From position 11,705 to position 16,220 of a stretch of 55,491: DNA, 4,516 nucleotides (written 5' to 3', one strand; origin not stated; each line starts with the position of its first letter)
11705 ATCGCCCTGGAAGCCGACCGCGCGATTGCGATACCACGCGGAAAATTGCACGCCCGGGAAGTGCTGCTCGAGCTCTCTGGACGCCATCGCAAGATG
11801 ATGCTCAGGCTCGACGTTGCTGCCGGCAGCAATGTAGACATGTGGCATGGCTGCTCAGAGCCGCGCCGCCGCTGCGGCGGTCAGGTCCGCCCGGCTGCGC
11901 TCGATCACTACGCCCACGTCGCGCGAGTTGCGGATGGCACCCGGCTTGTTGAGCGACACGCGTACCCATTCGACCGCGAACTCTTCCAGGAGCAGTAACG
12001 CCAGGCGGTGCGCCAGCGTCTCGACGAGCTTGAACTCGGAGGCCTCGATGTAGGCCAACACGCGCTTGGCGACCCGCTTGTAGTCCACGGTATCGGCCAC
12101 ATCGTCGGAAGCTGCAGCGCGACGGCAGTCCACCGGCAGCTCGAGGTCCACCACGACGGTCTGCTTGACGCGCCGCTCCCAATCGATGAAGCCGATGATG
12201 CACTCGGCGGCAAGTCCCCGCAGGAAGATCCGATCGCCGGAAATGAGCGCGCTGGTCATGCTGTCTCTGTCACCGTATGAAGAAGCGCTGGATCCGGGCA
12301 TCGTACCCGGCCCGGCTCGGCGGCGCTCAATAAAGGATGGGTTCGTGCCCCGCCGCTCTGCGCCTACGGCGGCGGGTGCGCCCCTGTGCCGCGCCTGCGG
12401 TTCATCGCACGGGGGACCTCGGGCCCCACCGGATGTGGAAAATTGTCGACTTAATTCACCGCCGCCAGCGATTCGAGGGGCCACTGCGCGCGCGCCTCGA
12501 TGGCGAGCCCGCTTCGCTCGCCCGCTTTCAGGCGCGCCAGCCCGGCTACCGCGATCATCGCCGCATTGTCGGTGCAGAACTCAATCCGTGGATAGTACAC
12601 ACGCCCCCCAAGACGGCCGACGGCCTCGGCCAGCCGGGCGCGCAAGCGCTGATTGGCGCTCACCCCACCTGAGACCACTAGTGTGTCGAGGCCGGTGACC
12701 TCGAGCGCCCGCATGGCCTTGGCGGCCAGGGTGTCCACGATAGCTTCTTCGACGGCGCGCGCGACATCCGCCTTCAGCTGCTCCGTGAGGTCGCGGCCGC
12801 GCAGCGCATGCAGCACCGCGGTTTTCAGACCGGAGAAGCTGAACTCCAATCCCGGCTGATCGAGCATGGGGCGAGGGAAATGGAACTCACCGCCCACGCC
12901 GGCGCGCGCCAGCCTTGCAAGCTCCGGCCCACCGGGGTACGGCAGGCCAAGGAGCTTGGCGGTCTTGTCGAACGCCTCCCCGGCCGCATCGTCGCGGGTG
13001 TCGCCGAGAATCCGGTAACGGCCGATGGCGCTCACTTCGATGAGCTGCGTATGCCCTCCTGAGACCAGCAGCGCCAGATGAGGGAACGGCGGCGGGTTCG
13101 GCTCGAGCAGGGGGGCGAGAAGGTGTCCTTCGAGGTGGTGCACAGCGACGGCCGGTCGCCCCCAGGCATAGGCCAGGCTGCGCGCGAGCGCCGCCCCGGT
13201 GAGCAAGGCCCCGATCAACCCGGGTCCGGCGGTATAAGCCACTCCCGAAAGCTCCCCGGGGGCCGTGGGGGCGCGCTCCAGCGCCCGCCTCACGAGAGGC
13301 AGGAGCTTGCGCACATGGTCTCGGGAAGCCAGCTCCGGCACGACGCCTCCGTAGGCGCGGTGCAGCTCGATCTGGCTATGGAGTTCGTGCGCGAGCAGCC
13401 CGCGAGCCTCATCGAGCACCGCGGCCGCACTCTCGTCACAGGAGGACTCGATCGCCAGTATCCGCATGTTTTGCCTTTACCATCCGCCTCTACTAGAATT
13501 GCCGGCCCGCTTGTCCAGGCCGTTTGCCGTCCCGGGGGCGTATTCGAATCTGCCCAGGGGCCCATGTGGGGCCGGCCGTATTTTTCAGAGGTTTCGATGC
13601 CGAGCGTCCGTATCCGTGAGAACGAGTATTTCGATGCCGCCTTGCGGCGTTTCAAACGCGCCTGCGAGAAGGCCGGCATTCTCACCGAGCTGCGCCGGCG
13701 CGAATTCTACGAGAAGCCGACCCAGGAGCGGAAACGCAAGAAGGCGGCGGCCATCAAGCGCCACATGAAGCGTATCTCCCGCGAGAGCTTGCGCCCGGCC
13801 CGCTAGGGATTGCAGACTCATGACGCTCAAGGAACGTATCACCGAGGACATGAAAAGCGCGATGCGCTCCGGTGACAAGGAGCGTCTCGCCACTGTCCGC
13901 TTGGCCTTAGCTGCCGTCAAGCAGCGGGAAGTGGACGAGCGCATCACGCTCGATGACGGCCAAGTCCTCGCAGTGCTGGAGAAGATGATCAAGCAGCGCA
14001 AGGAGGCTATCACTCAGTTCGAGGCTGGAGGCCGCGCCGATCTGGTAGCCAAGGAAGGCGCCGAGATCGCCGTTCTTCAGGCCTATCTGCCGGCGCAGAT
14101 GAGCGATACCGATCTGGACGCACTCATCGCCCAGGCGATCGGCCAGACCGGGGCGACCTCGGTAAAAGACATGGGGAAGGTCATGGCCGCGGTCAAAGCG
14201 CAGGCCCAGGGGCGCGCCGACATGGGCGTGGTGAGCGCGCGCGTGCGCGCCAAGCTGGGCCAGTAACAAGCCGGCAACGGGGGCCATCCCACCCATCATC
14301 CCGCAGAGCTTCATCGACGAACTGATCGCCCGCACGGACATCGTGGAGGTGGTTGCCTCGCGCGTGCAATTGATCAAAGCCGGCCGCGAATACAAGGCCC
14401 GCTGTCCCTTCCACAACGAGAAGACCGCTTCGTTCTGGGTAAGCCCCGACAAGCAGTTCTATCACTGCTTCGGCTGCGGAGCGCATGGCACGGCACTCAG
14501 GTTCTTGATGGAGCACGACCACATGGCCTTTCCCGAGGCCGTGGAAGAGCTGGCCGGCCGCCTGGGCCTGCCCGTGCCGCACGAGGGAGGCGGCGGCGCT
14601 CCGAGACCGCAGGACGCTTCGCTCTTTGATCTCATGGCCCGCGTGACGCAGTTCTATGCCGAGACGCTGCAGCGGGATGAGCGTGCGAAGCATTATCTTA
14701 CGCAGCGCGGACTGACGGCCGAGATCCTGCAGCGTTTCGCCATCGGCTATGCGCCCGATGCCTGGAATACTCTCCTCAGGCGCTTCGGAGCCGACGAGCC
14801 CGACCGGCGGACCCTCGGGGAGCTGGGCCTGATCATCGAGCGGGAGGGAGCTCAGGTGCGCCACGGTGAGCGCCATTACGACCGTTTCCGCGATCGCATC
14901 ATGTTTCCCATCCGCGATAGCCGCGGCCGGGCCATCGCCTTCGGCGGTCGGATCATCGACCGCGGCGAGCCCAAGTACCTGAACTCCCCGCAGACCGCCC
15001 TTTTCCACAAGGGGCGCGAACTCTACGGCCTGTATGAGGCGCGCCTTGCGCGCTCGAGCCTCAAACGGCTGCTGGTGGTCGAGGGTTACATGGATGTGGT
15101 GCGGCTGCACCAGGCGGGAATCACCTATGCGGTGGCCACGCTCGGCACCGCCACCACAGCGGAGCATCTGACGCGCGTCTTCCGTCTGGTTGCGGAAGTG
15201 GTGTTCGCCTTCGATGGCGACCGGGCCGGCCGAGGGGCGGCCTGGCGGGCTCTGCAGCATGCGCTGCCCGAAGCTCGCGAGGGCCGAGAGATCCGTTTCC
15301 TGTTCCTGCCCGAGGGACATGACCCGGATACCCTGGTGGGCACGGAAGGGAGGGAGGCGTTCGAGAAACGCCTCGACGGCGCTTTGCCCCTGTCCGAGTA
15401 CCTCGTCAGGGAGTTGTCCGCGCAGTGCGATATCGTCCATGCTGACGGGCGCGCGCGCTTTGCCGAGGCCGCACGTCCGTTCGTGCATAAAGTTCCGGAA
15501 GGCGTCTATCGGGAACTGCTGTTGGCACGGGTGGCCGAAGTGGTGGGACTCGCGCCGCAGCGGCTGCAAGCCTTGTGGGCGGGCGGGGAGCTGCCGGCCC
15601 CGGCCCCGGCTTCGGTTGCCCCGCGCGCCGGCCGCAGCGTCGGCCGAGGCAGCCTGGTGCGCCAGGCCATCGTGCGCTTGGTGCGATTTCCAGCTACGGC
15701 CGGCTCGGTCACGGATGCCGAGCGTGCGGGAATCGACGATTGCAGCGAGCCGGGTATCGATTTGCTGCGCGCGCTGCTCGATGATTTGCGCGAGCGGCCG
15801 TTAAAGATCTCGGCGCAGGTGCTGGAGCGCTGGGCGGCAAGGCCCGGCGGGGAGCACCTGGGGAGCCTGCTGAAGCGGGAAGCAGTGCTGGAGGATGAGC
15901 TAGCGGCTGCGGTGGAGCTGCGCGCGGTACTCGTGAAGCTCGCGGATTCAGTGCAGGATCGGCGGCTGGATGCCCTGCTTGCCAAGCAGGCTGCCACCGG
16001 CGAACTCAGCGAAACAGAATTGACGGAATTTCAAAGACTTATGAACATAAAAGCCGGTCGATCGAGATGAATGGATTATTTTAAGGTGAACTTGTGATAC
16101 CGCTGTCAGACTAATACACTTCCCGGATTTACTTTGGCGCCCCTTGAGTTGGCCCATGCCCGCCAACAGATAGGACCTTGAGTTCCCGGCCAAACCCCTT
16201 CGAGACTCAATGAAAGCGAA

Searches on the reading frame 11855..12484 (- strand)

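Call 53: search_protein_families(library=pfam, proteins=[window:11855-12484:-], max_evalue=0.00001)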
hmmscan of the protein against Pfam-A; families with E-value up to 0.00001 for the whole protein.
window:11855-12484:- (209 aa): 1 family
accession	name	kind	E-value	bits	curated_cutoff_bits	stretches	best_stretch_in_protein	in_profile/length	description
PF02152.23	FolB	-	4.7e-34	117.7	31.8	1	86-195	1-113/113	Dihydroneopterin aldolase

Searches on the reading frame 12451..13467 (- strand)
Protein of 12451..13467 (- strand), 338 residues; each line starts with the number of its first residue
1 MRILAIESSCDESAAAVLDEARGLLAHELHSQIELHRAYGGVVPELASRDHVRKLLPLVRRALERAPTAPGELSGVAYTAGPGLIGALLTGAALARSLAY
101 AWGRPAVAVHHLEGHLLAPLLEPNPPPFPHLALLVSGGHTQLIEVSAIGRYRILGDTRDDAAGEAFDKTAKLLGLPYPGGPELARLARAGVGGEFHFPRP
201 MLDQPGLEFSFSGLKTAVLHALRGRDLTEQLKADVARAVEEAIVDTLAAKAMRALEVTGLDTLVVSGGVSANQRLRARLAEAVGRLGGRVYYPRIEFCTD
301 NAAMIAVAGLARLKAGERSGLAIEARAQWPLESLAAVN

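Call 14: search_protein_families(library=pfam, proteins=[window:12451-13467:-])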
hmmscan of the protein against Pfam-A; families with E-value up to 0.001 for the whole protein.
window:12451-13467:- (338 aa): 2 families
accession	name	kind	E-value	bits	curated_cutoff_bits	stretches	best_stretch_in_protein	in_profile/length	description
PF00814.31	TsaD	-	3.1e-93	312.7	24.8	1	24-306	2-263/264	tRNA N6-adenosine threonylcarbamoyltransferase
PF22521.2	HypF_C_2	-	8.5e-07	29.4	27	1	226-296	160-230/241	Carbamoyltransferase, Kae1-like Domain, second subdomain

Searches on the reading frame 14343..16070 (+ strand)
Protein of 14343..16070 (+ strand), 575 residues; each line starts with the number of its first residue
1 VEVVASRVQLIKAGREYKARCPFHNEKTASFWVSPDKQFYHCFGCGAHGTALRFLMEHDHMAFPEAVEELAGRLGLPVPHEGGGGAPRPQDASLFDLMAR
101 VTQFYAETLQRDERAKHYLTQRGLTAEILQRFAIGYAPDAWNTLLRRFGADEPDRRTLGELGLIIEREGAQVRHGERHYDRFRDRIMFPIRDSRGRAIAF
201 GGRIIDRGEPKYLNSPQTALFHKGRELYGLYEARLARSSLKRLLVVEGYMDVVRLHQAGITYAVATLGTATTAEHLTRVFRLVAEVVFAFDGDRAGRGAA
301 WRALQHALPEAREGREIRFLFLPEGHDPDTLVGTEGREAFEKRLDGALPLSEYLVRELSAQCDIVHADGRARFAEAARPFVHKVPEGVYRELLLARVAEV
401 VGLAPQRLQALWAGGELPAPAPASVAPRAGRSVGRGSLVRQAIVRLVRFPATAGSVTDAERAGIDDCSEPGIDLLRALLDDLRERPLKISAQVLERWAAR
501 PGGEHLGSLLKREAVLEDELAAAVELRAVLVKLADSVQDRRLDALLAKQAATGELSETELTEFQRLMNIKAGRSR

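Call 14: search_protein_families(library=pfam, proteins=[window:14343-16070:+])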
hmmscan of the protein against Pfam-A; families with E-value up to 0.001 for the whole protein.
window:14343-16070:+ (575 aa): 8 families
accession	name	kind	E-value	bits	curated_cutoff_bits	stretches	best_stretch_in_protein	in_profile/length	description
PF08275.17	DNAG_N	-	1.2e-38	132.6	26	1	104-234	1-128/128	DNA primase catalytic core, N-terminal domain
PF01807.25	Zn_ribbon_DnaG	-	1.2e-30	105.6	24.9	1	2-80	17-95/98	CHC2 zinc finger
PF13662.12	Toprim_4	-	9.5e-16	58.2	25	1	242-309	2-73/85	Toprim domain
PF13155.12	Toprim_2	-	3.5e-15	56.6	22.1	1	245-331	2-87/88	Toprim-like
PF01751.28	Toprim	-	7.1e-14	52.2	23.1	1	243-318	2-92/96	Toprim domain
PF08278.16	DnaG_DnaB_bind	-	1.1e-13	52.1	29.1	1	439-566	1-124/124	DNA primase DnaG DnaB-binding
PF10410.14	DnaB_bind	-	5.1e-13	49.5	20.6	1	351-405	1-55/56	DnaB-helicase binding domain of primase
PF13362.12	Toprim_3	-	5.7e-06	27.1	27.2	1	243-338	2-95/95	Toprim domain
